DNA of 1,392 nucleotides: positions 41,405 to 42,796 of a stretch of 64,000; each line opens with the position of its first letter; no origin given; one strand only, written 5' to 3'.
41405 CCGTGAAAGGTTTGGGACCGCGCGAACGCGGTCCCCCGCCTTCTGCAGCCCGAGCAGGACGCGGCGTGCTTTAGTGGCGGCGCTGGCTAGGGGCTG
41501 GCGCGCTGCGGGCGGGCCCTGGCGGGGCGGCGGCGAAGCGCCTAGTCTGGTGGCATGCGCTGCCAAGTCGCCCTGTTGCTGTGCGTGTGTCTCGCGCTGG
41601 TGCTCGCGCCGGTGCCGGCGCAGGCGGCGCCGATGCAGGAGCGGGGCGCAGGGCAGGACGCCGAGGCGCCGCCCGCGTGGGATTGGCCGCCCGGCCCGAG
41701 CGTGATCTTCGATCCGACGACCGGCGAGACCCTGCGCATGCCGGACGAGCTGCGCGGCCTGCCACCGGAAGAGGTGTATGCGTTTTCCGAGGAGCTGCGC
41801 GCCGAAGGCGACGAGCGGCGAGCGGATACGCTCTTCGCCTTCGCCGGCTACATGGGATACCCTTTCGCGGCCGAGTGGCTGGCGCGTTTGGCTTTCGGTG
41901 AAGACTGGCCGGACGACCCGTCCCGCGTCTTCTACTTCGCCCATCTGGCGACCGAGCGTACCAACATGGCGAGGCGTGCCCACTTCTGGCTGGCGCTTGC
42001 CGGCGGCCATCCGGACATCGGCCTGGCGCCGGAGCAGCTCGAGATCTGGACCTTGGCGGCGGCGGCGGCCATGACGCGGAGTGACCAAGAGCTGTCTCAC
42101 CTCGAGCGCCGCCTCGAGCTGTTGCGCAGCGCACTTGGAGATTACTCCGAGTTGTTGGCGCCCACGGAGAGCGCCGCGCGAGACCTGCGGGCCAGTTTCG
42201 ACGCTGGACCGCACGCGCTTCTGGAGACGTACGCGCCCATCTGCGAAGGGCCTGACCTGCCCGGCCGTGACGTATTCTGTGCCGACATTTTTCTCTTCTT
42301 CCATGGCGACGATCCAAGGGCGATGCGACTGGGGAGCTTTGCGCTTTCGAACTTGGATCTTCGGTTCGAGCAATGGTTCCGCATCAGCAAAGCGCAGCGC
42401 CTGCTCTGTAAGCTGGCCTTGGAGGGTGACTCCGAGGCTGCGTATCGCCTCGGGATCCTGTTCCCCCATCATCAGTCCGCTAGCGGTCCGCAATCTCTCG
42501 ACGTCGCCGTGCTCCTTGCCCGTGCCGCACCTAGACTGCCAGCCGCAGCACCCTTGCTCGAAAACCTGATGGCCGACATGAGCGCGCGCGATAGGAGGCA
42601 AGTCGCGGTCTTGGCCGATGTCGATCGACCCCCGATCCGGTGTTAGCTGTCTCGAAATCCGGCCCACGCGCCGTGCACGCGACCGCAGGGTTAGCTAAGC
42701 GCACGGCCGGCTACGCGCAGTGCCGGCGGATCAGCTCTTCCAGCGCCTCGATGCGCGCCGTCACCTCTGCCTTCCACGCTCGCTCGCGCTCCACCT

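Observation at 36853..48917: Five-fold array of tail-to-tail gene pairs whose variable parts co-vary: a candidate undescribed polymorphic two-component locus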

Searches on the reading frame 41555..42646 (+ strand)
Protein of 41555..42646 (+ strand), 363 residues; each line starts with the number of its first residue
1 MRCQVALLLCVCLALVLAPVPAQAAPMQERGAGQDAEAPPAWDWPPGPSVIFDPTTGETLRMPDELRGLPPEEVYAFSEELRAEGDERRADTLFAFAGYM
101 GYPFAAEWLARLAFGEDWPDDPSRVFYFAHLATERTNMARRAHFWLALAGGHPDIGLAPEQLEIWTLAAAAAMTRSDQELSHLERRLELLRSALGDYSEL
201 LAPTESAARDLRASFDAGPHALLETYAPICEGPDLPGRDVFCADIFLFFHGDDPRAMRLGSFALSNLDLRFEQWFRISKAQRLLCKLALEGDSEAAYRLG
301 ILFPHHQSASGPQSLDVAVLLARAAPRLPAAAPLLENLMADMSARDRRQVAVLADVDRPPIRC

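Call 4: search_protein_families(library=pfam, proteins=[window:41555-42646:+], max_evalue=1)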
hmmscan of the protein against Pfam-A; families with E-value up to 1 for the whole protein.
window:41555-42646:+ (363 aa): 1 family
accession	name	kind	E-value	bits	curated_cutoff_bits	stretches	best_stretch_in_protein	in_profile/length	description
PF22299.1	BRISC_FAM175B_helical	-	0.061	13.5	27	1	171-192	39-60/62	BRISC complex subunit FAM175B, helical domain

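Call 6: find_encoding_contigs(protein=window:41555-42646:+, flank=10000, max_places=6)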
Protein window:41555-42646:+ (363 aa): no gene with exactly this product is on record in the collection.

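Call 7: search_protein_families(library=ncbifam, proteins=[window:41555-42646:+], max_evalue=1)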
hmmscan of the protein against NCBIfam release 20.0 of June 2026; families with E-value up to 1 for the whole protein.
window:41555-42646:+ (363 aa): 0 families

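Call 30: search_protein_families(library=phrogs, proteins=[window:41555-42646:+], max_evalue=0.1)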
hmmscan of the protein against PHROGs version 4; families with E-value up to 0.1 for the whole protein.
window:41555-42646:+ (363 aa): 0 families

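Call 31: search_protein_families(library=padloc, proteins=[window:41555-42646:+], max_evalue=0.1)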
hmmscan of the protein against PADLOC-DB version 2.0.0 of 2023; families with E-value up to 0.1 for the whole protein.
window:41555-42646:+ (363 aa): 0 families
